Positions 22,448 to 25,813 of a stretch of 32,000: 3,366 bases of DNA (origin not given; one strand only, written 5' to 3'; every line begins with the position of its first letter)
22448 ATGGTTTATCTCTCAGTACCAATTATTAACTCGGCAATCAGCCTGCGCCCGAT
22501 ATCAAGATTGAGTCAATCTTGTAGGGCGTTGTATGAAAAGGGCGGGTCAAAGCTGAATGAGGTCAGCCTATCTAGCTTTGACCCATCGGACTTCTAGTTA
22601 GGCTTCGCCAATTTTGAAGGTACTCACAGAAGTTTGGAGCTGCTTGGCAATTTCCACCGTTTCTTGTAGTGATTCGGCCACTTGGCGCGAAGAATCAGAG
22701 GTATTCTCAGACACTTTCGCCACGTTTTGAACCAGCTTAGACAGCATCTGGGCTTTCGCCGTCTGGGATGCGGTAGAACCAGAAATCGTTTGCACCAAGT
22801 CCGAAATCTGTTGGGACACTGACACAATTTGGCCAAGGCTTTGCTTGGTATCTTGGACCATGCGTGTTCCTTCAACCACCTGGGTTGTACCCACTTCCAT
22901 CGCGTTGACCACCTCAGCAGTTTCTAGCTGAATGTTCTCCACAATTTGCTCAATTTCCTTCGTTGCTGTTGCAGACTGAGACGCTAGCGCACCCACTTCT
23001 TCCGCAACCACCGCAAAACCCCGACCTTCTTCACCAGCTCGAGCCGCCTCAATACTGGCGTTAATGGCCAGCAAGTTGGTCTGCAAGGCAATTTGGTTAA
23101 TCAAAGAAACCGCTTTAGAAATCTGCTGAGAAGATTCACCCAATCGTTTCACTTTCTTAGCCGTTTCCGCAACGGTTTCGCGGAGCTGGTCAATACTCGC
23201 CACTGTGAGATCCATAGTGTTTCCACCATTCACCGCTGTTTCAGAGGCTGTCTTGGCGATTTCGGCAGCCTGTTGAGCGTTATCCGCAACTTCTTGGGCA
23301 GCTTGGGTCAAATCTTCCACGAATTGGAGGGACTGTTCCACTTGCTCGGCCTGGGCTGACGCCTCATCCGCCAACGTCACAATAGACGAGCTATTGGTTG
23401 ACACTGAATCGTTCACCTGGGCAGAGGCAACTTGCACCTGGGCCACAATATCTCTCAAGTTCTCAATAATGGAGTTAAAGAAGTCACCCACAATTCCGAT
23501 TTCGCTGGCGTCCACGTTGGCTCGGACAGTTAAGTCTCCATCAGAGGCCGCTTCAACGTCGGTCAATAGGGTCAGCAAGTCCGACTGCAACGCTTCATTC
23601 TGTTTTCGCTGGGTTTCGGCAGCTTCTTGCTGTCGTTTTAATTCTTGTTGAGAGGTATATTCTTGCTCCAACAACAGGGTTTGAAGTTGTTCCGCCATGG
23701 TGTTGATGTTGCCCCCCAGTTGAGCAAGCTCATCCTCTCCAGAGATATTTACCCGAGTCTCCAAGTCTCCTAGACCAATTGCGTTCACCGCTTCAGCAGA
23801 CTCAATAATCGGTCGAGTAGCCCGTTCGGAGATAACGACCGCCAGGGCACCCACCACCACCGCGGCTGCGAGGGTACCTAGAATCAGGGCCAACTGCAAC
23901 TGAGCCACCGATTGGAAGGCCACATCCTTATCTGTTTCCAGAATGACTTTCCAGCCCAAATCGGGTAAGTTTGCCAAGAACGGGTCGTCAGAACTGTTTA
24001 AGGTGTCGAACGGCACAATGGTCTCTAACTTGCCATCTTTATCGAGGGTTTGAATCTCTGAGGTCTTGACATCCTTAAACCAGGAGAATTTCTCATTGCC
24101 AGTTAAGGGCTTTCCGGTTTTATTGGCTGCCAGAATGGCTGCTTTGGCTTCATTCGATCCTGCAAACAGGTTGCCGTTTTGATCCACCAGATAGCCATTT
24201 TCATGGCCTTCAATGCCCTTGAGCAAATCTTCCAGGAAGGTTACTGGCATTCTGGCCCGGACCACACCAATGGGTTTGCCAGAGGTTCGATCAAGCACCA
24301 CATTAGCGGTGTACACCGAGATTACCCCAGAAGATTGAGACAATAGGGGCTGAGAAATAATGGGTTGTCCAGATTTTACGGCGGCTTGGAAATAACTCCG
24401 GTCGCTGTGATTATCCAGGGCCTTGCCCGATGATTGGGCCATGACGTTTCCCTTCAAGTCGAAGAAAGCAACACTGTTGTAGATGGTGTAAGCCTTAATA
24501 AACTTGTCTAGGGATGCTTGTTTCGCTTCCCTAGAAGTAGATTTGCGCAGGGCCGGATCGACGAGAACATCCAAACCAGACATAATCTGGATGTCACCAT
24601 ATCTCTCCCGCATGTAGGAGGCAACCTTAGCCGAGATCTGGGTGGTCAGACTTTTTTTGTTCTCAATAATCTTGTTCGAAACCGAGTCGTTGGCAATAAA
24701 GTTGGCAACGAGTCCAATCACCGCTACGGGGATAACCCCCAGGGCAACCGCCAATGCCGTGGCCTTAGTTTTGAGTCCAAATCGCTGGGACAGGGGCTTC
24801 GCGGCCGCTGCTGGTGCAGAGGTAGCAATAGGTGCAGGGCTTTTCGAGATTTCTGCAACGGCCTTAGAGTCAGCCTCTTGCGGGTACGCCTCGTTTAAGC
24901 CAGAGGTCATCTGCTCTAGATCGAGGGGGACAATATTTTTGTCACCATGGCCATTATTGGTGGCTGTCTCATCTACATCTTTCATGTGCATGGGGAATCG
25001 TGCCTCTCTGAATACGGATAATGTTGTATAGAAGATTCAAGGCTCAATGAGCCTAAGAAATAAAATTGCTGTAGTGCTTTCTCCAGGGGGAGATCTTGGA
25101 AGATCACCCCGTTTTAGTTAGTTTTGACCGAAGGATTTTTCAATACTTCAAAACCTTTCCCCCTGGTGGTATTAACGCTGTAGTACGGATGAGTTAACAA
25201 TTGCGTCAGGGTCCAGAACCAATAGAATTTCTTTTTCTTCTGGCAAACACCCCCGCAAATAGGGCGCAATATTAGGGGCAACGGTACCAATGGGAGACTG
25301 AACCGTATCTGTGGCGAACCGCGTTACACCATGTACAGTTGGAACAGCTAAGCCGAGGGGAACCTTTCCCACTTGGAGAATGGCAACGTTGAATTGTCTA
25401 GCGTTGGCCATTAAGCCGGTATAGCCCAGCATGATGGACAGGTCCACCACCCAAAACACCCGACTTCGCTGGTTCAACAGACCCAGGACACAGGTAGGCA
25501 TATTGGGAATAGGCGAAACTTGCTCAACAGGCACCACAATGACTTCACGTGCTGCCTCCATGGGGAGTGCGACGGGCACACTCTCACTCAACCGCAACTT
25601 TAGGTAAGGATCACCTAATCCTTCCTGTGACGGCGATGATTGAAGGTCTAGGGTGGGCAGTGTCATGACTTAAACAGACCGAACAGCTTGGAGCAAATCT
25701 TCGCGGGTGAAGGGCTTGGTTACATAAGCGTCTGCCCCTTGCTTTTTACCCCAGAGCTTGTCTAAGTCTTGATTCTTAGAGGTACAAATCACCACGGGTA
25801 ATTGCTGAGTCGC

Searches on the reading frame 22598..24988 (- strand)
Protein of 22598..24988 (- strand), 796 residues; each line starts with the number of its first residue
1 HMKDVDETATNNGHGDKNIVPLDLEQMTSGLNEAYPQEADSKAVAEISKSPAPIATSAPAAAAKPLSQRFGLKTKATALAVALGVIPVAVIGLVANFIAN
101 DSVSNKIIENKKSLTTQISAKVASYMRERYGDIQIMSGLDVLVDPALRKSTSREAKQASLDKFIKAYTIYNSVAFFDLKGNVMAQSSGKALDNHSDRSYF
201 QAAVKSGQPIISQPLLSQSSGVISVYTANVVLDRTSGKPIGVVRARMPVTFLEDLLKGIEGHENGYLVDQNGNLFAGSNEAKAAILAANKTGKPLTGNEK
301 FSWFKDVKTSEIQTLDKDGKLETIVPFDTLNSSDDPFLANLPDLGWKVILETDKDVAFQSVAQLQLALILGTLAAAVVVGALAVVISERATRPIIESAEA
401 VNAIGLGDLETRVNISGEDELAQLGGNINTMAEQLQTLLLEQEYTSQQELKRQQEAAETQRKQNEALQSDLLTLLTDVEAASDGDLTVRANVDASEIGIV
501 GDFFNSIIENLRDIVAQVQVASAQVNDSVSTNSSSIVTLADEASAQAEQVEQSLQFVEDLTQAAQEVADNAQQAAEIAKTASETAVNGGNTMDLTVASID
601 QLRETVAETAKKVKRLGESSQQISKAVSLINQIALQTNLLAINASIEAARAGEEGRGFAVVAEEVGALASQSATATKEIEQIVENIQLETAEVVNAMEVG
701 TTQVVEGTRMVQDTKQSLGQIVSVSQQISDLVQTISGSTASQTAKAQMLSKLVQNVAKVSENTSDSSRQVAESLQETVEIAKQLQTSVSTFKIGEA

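Call 26: search_protein_families(library=pfam, proteins=[window:22598-24988:-], max_evalue=0.001)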
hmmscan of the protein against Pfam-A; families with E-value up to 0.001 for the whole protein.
window:22598-24988:- (796 aa): 3 families
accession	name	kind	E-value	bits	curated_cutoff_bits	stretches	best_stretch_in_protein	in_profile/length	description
PF00015.26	MCPsignal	-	1.4e-41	142.6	34.6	1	576-759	2-171/172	Methyl-accepting chemotaxis protein (MCP) signalling domain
PF02743.24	dCache_1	-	2.6e-22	80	45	1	105-349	5-238/240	Cache domain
PF00672.30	HAMP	-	3.1e-13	50.3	25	1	389-436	5-52/53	HAMP domain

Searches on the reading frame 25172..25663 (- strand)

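Call 26: search_protein_families(library=pfam, proteins=[window:25172-25663:-], max_evalue=0.001)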
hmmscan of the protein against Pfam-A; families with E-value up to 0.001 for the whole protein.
window:25172-25663:- (163 aa): 1 family
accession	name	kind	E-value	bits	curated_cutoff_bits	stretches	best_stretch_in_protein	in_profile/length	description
PF01584.24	CheW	-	1.8e-22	79.9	23.5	1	21-158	3-136/138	CheW-like domain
